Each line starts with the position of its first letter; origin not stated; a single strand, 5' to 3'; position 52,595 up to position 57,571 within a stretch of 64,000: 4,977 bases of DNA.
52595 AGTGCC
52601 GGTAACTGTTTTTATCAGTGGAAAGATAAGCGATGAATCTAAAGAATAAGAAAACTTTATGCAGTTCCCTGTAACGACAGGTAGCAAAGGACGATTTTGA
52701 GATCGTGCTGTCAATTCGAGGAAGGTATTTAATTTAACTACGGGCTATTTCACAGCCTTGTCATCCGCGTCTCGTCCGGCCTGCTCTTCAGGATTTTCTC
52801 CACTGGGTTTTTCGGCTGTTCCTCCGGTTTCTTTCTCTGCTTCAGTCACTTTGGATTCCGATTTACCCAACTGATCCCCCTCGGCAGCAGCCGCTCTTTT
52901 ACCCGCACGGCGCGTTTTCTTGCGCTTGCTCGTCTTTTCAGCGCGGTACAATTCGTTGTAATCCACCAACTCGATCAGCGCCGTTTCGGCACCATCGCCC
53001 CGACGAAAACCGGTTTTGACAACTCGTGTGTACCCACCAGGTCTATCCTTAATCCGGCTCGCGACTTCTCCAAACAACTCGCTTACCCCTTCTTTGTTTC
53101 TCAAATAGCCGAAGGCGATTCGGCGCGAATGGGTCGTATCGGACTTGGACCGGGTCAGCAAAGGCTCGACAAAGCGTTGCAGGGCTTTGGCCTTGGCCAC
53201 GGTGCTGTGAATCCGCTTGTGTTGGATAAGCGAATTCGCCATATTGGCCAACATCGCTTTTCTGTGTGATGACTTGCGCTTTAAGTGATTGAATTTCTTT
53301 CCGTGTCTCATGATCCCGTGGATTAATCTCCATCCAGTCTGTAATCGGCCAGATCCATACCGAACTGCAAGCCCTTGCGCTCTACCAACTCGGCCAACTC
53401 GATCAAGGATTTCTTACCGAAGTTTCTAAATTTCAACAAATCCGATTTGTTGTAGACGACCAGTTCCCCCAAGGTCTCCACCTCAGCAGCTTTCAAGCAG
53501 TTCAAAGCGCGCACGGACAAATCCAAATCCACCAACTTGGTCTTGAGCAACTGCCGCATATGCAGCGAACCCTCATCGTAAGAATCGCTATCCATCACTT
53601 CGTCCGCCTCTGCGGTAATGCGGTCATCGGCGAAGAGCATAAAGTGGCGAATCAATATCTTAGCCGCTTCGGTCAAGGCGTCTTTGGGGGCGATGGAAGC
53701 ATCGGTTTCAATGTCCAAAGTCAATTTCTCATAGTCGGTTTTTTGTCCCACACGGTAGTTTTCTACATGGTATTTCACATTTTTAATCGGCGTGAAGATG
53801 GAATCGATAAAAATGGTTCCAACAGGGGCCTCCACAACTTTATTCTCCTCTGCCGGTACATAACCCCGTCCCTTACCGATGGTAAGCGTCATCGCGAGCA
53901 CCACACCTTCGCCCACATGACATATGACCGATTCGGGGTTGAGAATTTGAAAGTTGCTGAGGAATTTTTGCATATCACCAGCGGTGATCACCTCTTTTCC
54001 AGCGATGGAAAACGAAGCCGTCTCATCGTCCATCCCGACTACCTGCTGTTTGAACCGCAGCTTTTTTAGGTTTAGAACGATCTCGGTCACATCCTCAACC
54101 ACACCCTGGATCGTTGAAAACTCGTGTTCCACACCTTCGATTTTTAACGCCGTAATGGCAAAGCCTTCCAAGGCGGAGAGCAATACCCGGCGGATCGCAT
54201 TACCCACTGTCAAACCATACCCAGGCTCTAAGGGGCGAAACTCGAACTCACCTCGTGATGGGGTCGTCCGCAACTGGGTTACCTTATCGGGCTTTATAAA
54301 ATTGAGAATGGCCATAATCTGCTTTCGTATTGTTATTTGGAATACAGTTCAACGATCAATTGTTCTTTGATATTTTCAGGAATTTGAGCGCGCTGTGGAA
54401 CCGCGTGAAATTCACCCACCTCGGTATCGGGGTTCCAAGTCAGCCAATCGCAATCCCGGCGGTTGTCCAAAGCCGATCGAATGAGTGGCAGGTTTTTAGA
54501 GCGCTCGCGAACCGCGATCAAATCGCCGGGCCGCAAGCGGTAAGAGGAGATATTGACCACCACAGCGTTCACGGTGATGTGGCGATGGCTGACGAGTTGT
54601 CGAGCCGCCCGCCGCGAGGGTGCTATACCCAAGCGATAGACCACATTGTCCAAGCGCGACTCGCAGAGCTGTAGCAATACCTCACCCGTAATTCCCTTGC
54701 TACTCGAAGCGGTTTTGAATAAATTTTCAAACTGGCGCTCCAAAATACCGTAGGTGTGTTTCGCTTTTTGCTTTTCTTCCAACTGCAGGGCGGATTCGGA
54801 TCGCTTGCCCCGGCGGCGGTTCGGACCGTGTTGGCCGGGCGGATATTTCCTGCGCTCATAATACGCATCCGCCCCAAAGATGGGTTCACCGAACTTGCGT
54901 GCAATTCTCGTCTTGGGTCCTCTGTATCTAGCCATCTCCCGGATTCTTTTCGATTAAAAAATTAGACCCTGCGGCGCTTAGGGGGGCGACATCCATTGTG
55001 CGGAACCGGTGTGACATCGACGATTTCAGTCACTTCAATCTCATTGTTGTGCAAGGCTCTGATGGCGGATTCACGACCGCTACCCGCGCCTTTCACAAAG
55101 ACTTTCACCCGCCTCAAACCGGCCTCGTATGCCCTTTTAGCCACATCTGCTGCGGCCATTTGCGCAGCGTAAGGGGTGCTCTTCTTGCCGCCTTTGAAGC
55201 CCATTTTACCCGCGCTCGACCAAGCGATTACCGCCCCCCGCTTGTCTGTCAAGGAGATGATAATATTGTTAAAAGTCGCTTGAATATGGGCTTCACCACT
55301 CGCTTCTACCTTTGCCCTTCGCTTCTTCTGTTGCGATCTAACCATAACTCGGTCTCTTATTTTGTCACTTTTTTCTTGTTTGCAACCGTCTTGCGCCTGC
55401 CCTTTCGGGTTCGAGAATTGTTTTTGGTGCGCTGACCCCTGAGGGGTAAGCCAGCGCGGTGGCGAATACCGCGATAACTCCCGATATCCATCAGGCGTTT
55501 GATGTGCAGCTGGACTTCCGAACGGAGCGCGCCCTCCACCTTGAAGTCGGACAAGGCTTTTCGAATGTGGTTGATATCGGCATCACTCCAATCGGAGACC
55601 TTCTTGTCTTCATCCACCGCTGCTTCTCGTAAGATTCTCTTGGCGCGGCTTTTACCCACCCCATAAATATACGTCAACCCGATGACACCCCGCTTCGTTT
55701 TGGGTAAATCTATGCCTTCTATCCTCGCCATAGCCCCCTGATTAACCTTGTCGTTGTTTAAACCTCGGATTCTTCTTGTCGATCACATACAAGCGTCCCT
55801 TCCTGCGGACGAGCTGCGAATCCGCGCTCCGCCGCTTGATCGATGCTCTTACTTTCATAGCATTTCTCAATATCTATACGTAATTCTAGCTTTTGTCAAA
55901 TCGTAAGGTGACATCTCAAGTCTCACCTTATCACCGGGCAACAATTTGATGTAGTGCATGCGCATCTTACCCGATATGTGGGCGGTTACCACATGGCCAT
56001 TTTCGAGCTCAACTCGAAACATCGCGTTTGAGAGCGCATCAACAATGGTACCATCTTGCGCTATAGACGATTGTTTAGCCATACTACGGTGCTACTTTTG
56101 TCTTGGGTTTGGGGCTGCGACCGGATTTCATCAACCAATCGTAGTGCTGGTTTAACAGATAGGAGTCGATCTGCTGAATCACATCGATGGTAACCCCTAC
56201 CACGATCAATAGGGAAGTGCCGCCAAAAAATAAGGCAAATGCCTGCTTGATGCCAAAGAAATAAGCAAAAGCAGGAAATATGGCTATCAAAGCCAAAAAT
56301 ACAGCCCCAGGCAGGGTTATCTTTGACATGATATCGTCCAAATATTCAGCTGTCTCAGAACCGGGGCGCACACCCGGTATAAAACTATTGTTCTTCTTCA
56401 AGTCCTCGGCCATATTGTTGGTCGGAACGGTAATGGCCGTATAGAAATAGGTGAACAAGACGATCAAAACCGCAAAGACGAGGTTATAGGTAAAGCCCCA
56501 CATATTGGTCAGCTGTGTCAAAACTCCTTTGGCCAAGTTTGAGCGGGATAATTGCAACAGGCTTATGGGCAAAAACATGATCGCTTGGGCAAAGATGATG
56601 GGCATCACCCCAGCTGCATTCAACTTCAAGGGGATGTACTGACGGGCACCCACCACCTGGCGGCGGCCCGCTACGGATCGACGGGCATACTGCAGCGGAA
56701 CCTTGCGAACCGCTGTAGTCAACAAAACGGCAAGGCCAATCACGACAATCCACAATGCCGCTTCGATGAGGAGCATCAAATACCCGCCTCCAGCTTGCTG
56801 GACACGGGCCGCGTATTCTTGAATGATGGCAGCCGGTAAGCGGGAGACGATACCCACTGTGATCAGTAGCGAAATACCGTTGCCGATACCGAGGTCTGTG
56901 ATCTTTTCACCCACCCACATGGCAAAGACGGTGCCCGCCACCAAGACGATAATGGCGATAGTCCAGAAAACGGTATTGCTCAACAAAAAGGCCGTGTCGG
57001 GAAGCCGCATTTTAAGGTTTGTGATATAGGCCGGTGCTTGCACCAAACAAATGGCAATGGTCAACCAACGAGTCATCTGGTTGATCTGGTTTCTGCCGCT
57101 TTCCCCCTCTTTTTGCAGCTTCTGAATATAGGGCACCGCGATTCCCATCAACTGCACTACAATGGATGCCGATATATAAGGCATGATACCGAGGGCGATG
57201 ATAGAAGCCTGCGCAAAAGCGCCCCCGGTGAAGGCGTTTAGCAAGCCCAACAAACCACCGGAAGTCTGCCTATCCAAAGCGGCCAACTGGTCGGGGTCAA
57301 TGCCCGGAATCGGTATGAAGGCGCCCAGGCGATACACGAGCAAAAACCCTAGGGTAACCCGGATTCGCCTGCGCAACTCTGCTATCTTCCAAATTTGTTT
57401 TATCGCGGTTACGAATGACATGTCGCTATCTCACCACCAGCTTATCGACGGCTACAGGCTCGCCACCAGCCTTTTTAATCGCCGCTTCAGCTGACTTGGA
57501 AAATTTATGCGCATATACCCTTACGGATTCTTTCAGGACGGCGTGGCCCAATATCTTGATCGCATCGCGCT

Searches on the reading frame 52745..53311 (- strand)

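Call 71: search_protein_families(library=pfam, proteins=[window:52745-53311:-], max_evalue=0.0001)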
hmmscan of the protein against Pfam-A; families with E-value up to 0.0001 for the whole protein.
window:52745-53311:- (188 aa): 1 family
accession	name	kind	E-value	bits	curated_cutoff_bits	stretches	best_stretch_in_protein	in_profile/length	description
PF01196.24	Ribosomal_L17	-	1.2e-34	119.5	27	1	20-116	1-97/97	Ribosomal protein L17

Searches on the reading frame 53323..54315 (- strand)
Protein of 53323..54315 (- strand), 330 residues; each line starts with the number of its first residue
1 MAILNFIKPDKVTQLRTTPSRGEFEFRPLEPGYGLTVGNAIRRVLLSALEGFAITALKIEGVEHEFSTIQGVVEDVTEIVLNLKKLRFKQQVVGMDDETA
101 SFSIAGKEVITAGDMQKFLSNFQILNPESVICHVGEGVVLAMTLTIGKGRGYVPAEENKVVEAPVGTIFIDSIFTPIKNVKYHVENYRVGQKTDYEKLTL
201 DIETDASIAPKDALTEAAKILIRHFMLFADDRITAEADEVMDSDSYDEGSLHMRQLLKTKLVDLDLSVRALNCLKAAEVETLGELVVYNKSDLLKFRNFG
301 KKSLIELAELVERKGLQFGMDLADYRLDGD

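Call 71: search_protein_families(library=pfam, proteins=[window:53323-54315:-], max_evalue=0.0001)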
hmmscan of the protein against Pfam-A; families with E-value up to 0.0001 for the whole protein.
window:53323-54315:- (330 aa): 3 families
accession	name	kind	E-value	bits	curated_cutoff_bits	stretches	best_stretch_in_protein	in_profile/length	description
PF01000.31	RNA_pol_A_bac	-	3.4e-28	98.7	33.9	1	58-175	2-119/119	RNA polymerase Rpb3/RpoA insert domain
PF01193.29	RNA_pol_L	-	2.4e-24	85.3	24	1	27-225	1-74/74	RNA polymerase Rpb3/Rpb11 dimerisation domain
PF03118.21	RNA_pol_A_CTD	-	1.1e-20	73.6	23.8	1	252-311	6-65/67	Bacterial RNA polymerase, alpha chain C terminal domain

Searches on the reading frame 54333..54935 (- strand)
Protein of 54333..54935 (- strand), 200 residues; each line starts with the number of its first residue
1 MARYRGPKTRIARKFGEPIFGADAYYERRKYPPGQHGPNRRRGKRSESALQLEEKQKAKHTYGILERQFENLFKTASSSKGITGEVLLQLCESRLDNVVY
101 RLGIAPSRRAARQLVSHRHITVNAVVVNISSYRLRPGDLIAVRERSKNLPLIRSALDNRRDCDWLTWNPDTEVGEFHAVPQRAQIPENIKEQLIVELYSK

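Call 71: search_protein_families(library=pfam, proteins=[window:54333-54935:-], max_evalue=0.0001)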
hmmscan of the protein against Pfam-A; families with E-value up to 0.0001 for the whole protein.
window:54333-54935:- (200 aa): 2 families
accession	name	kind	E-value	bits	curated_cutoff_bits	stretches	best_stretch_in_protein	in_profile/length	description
PF00163.24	Ribosomal_S4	-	1.8e-27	96.3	23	1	3-92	1-95/95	Ribosomal protein S4/S9 N-terminal domain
PF01479.30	S4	-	2e-18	66.3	22.8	1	94-140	2-48/48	S4 domain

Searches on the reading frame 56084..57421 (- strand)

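Call 71: search_protein_families(library=pfam, proteins=[window:56084-57421:-], max_evalue=0.0001)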
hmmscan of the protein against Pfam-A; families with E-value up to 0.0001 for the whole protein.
window:56084-57421:- (445 aa): 1 family
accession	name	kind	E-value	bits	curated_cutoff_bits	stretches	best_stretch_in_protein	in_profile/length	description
PF00344.25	SecY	-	2.5e-102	342.8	32.2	1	73-414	1-305/306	SecY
